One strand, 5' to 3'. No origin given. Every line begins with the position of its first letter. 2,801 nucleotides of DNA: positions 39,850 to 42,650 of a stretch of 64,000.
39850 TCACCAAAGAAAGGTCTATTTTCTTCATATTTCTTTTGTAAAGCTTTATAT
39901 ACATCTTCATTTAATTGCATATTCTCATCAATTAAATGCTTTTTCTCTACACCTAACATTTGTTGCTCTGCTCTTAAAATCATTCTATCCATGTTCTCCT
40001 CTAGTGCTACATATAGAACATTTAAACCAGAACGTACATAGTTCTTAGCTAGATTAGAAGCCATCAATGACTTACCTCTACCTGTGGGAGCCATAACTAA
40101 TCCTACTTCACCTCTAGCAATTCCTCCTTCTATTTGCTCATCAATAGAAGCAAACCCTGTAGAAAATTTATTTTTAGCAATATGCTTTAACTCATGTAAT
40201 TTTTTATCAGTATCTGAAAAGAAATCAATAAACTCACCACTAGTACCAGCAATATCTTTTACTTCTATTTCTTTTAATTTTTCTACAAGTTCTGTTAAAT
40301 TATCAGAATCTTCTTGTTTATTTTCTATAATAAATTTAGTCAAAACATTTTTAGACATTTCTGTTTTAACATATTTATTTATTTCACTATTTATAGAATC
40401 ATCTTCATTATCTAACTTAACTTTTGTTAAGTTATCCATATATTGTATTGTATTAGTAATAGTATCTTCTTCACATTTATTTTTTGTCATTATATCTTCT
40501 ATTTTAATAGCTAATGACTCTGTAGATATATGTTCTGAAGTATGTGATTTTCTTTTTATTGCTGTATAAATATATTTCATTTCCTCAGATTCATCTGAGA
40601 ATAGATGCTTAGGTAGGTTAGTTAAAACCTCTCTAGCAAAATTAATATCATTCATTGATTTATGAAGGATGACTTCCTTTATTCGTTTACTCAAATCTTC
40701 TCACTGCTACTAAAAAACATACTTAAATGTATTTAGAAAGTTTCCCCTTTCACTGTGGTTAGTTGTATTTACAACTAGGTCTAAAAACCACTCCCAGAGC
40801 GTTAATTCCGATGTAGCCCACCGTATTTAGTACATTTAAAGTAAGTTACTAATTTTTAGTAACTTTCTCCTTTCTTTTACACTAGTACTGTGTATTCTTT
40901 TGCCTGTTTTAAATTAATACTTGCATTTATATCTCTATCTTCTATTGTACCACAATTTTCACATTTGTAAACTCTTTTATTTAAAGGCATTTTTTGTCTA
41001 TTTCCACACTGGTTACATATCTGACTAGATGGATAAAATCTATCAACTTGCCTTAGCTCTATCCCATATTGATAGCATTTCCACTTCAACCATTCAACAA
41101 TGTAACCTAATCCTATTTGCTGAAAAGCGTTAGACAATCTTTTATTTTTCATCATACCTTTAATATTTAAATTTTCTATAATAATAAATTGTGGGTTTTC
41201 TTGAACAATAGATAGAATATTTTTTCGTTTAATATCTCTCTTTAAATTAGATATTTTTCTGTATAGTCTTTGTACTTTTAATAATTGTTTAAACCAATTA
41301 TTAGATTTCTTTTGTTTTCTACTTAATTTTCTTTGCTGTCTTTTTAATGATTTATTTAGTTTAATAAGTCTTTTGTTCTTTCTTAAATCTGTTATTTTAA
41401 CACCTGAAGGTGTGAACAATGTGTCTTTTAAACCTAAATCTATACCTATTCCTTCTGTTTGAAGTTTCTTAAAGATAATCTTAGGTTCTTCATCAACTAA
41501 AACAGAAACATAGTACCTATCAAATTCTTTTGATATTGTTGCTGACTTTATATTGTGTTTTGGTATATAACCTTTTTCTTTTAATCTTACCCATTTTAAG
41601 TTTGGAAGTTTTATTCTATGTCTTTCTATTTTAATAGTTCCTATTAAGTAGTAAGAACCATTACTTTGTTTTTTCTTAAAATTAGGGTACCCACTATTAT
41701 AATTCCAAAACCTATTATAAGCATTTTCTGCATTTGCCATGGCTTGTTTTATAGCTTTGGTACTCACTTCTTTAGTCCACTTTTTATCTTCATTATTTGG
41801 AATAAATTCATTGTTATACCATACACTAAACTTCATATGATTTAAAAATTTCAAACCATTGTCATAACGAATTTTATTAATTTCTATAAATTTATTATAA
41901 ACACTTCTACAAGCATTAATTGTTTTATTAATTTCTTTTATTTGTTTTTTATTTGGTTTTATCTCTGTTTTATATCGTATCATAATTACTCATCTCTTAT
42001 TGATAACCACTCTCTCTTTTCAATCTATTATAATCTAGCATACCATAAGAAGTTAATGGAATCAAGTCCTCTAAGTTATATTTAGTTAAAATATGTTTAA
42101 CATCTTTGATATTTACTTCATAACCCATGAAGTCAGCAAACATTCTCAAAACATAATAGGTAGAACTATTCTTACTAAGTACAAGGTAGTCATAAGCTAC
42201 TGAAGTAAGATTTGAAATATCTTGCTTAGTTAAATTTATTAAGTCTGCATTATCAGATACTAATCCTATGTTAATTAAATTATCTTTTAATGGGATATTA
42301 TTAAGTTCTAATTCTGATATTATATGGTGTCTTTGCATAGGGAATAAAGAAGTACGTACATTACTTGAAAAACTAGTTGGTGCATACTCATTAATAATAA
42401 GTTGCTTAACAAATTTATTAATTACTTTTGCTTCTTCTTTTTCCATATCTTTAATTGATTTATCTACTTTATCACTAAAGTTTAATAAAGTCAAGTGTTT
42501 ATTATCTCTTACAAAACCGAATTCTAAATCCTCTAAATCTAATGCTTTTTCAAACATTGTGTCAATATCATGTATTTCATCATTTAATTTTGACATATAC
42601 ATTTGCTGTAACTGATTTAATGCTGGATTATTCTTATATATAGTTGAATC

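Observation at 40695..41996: Stand-alone canonical TnpB sitting between phage replication genes, with a GC-rich structured 3' flank that is a candidate omega-RNA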

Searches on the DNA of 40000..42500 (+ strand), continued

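Call 28: get_annotated_region(hit=H150, flank=2500)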
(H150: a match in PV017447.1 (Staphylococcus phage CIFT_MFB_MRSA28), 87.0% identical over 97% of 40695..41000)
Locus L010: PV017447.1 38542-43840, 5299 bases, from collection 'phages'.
description: Staphylococcus phage CIFT_MFB_MRSA28, complete genome.
organism: Staphylococcus phage CIFT_MFB_MRSA28 (NCBI taxid 3398203)
taxonomy: Viruses; Duplodnaviria; Heunggongvirae; Uroviricota; Caudoviricetes; Herelleviridae; Twortvirinae; Silviavirus
host: Staphylococcus aureus; source: sewage; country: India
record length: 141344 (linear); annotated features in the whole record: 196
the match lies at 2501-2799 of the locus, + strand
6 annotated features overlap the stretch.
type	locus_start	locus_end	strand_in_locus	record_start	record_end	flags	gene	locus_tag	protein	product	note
CDS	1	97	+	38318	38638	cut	-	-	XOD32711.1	hypothetical protein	-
CDS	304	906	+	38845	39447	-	-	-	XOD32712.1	hypothetical protein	-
CDS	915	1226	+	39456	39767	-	-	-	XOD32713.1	hypothetical protein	-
CDS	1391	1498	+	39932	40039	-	-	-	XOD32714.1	hypothetical protein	-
CDS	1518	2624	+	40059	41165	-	-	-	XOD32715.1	hypothetical protein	-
CDS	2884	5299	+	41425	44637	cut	-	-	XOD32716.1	hypothetical protein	-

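Call 29: get_annotated_region(hit=H162, flank=2500)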
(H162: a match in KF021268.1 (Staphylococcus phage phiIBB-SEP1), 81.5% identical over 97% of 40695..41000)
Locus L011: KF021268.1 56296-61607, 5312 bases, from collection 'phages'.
description: Staphylococcus phage phiIBB-SEP1, complete genome.
organism: Staphylococcus phage phiIBB-SEP1 (NCBI taxid 1340769)
taxonomy: Viruses; Duplodnaviria; Heunggongvirae; Uroviricota; Caudoviricetes; Herelleviridae; Twortvirinae; Sepunavirus; Sepunavirus SEP1
host: Staphylococcus epidermidis 9142; source: waste water treatment plant - raw sewage; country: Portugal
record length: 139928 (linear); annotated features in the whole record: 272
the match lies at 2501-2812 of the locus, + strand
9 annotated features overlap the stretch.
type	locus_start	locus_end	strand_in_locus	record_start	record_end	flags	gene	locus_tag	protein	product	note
CDS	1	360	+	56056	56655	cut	-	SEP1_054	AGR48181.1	hypothetical protein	-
CDS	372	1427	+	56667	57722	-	-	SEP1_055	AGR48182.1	primase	-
regulatory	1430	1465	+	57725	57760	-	-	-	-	promoter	discovered using MEME 4.9.0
CDS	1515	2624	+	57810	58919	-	-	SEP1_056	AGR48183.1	transposase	-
CDS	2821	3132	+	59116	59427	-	-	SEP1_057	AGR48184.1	hypothetical protein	-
CDS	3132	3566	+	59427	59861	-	-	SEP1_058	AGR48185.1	hypothetical protein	-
CDS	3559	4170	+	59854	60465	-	-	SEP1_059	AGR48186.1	hypothetical protein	-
CDS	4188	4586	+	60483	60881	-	-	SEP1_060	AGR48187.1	flavoprotein NrdI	-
CDS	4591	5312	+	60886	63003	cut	-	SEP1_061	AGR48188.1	ribonucleotide reductase large subunit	-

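Call 30: get_annotated_region(hit=H166, flank=2500)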
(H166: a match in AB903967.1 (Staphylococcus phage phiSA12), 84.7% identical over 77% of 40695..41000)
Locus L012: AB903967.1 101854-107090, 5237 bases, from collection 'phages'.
description: Staphylococcus phage phiSA012 DNA, complete genome.
organism: Staphylococcus phage phiSA12 (NCBI taxid 1450142)
taxonomy: Viruses; Duplodnaviria; Heunggongvirae; Uroviricota; Caudoviricetes; Herelleviridae; Twortvirinae; Kayvirus; Kayvirus SA12
host: Staphylococcus aureus; source: -; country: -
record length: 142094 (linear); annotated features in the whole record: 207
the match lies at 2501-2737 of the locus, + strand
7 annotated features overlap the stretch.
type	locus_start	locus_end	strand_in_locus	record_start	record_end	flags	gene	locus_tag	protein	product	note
CDS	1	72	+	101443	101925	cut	-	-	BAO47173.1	hypothetical protein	phiSA012_ORF126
CDS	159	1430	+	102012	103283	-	-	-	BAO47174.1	hypothetical protein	phiSA012_ORF127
CDS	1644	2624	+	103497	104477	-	-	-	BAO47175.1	hypothetical protein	phiSA012_ORF128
CDS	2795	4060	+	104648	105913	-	-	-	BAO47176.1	putative DNA repair protein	phiSA012_ORF129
CDS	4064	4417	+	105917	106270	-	-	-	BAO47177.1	hypothetical protein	phiSA012_ORF130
CDS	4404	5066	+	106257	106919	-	-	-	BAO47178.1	RNA polymerase sigma factor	phiSA012_ORF131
CDS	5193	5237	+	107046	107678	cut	-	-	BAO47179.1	putative tail morphogenetic protein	phiSA012_ORF132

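Call 31: get_annotated_region(hit=H170, flank=2500)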
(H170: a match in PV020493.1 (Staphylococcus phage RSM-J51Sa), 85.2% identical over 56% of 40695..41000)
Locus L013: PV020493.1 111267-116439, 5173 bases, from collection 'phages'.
description: UNVERIFIED: Staphylococcus phage RSM-J51Sa contig_1, partial genome.
organism: Staphylococcus phage RSM-J51Sa (NCBI taxid 3401081)
taxonomy: Viruses; Duplodnaviria; Heunggongvirae; Uroviricota; Caudoviricetes; Herelleviridae; Twortvirinae; Baoshanvirus
host: -; source: -; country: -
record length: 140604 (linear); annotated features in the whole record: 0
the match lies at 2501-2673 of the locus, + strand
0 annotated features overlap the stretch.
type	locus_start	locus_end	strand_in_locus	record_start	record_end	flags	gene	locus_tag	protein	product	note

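Call 48: search_rna_families(source=window, start=40680, end=40900, threshold=evalue, max_evalue=10, show_alignments=5)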
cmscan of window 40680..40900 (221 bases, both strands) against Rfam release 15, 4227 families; matches with E-value up to 10: 2.
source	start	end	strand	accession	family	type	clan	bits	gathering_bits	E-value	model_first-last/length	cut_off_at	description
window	40683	40768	-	RF02905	sRNA41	Gene; sRNA;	-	14.1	45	7.6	1-113/113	no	Archaeal Small RNA 41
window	40711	40739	-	RF02189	ST7-OT4_3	Gene; lncRNA;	-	8.1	50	7.2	274-302/302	no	ST7 overlapping transcript 4 conserved region 3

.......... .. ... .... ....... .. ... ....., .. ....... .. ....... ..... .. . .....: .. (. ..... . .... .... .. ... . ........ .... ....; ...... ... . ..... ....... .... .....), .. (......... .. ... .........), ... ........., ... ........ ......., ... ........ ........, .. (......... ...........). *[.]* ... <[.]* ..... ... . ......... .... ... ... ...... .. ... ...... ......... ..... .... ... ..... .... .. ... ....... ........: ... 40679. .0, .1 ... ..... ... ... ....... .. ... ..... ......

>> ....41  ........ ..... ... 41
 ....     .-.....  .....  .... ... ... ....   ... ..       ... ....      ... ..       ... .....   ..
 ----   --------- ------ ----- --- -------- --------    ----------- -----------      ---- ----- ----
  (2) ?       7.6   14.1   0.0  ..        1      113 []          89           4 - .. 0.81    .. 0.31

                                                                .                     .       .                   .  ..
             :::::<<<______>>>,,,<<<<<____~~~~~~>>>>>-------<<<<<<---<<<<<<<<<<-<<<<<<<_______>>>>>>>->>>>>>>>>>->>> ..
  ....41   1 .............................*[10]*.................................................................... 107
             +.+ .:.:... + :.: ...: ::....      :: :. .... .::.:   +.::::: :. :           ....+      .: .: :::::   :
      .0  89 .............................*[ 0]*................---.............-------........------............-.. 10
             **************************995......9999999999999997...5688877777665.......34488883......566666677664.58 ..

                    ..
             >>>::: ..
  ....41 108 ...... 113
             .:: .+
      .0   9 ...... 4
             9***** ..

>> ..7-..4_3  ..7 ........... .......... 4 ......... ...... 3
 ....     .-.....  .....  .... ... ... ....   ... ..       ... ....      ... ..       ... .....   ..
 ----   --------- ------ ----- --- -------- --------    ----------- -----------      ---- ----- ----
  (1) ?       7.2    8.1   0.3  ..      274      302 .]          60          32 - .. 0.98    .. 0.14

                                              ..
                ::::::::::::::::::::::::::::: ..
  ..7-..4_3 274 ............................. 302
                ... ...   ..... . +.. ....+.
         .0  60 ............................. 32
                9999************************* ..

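Call 51: search_rna_families(sources=[L014, L015, L003, L008, L009, L010, L011, L012, L013], threshold=evalue, max_evalue=1, show_alignments=3)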
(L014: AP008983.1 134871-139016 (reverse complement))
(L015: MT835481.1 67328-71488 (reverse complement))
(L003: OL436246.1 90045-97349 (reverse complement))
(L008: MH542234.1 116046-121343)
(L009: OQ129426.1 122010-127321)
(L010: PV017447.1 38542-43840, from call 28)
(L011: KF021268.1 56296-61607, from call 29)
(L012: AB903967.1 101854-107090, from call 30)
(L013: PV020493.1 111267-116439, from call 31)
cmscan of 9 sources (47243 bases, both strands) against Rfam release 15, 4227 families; matches with E-value up to 1: 4.
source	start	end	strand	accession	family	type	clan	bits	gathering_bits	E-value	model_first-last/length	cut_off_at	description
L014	3763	3980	+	RF02033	HEARO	Gene;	-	140.3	83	2.7e-29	1-211/211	no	HNH endonuclease-associated RNA and ORF (HEARO) RNA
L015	2707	2777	+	RF03064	RAGATH-18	Gene; sRNA;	-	69.8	44.9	4.9e-12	1-71/71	no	RAGATH-18 RNA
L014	2701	2761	+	RF03064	RAGATH-18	Gene; sRNA;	-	64.3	44.9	1.3e-10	1-71/71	no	RAGATH-18 RNA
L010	1278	1350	+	RF02651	SorY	Gene; sRNA;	-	26.7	111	0.2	1-83/83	no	Singlet oxygen resistance RNA Y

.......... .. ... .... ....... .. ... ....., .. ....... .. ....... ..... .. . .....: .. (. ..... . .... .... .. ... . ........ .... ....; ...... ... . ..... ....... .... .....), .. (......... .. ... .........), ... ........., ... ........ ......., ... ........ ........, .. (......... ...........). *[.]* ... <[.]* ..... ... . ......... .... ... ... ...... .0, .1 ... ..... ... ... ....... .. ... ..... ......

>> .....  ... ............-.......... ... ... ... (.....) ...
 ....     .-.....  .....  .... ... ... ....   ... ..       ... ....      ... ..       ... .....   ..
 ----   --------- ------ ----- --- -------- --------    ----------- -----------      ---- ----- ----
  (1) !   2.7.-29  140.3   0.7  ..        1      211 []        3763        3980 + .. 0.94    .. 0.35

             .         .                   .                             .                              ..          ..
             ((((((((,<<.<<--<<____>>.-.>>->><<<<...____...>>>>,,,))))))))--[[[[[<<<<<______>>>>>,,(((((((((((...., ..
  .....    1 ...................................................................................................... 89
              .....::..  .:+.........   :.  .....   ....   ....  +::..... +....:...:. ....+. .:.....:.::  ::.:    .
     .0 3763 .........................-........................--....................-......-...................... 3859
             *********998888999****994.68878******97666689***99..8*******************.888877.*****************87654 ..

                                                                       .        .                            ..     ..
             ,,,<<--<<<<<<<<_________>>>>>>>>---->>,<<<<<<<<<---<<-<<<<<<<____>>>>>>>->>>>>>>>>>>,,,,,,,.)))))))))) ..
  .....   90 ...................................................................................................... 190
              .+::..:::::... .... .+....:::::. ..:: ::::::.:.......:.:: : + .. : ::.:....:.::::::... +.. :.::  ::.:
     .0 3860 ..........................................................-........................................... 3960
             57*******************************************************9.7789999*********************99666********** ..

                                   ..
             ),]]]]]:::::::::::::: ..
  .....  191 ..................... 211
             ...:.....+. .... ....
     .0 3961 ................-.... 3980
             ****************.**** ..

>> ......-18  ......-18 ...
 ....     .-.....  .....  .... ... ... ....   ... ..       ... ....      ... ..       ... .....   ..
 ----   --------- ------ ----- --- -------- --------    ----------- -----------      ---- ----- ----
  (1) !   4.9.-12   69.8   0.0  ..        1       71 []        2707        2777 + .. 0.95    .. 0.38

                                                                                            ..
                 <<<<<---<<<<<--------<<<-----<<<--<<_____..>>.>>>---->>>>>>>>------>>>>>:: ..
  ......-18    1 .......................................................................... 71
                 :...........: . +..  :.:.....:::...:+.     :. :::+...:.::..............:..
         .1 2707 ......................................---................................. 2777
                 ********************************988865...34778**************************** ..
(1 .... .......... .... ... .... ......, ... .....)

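Call 55: get_annotated_region(hit=H2, flank=1500)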
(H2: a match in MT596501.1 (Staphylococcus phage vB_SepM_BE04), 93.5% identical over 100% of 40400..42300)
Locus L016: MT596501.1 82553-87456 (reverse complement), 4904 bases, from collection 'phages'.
description: Staphylococcus virus BESEP4, complete genome.
organism: Staphylococcus phage vB_SepM_BE04 (NCBI taxid 2750276)
taxonomy: Viruses; Duplodnaviria; Heunggongvirae; Uroviricota; Caudoviricetes; Herelleviridae; Twortvirinae; Sepunavirus
host: Staphylococcus epidermidis F12; source: -; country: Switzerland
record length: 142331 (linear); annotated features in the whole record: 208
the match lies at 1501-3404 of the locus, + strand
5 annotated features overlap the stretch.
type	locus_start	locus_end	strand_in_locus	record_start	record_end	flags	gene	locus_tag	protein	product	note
CDS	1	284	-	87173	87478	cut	-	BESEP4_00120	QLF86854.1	hypothetical protein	-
CDS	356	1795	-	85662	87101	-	-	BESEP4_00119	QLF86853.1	DnaB-like helicase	-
CDS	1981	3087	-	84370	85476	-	-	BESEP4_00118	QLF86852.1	transposase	IS607 family transposase ISCbt3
CDS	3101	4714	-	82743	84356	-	-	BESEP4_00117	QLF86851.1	Rep protein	-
CDS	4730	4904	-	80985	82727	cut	-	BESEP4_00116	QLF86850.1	DNA helicase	-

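Call 56: get_annotated_region(hit=H6, flank=1500)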
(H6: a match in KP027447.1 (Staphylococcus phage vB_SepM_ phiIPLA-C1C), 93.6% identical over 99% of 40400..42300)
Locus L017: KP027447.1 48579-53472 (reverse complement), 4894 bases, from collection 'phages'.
description: Staphylococcus phage phiIPLA-C1C, complete genome.
organism: Staphylococcus phage vB_SepM_ phiIPLA-C1C (NCBI taxid 1572704)
taxonomy: Viruses; Duplodnaviria; Heunggongvirae; Uroviricota; Caudoviricetes; Herelleviridae; Twortvirinae; Sepunavirus; Sepunavirus IPLAC1C
host: Staphylococcus sp.; source: -; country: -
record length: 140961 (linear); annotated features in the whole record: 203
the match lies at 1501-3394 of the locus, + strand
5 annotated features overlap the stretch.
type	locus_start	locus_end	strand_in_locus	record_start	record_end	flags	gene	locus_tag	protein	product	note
CDS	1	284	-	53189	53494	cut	-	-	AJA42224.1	hypothetical protein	-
CDS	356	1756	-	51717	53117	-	-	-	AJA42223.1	helicase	-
CDS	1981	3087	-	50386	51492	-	-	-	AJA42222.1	transposase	-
CDS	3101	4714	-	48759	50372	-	-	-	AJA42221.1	Rep protein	-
CDS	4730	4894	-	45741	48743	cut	-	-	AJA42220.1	DNA helicase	-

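Call 57: get_annotated_region(hit=H8, flank=1500)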
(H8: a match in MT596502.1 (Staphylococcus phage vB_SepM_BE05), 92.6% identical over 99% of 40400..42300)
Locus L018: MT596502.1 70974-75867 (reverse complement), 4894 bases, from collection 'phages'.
description: Staphylococcus virus BESEP5, complete genome.
organism: Staphylococcus phage vB_SepM_BE05 (NCBI taxid 2750277)
taxonomy: Viruses; Duplodnaviria; Heunggongvirae; Uroviricota; Caudoviricetes; Herelleviridae; Twortvirinae; Sepunavirus
host: Staphylococcus epidermidis F12; source: -; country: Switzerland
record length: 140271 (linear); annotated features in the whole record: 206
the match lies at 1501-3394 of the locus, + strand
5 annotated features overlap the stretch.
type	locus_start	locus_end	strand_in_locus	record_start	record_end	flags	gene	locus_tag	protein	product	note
CDS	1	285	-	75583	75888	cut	-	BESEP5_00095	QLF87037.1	hypothetical protein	-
CDS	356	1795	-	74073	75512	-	-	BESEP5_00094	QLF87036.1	helicase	-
CDS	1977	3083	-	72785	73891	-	-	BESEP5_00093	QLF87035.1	transposase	IS607 family transposase ISCbt3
CDS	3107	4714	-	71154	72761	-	-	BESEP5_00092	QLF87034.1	Rep protein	-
CDS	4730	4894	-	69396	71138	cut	-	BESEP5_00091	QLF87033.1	dsDNA binding protein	-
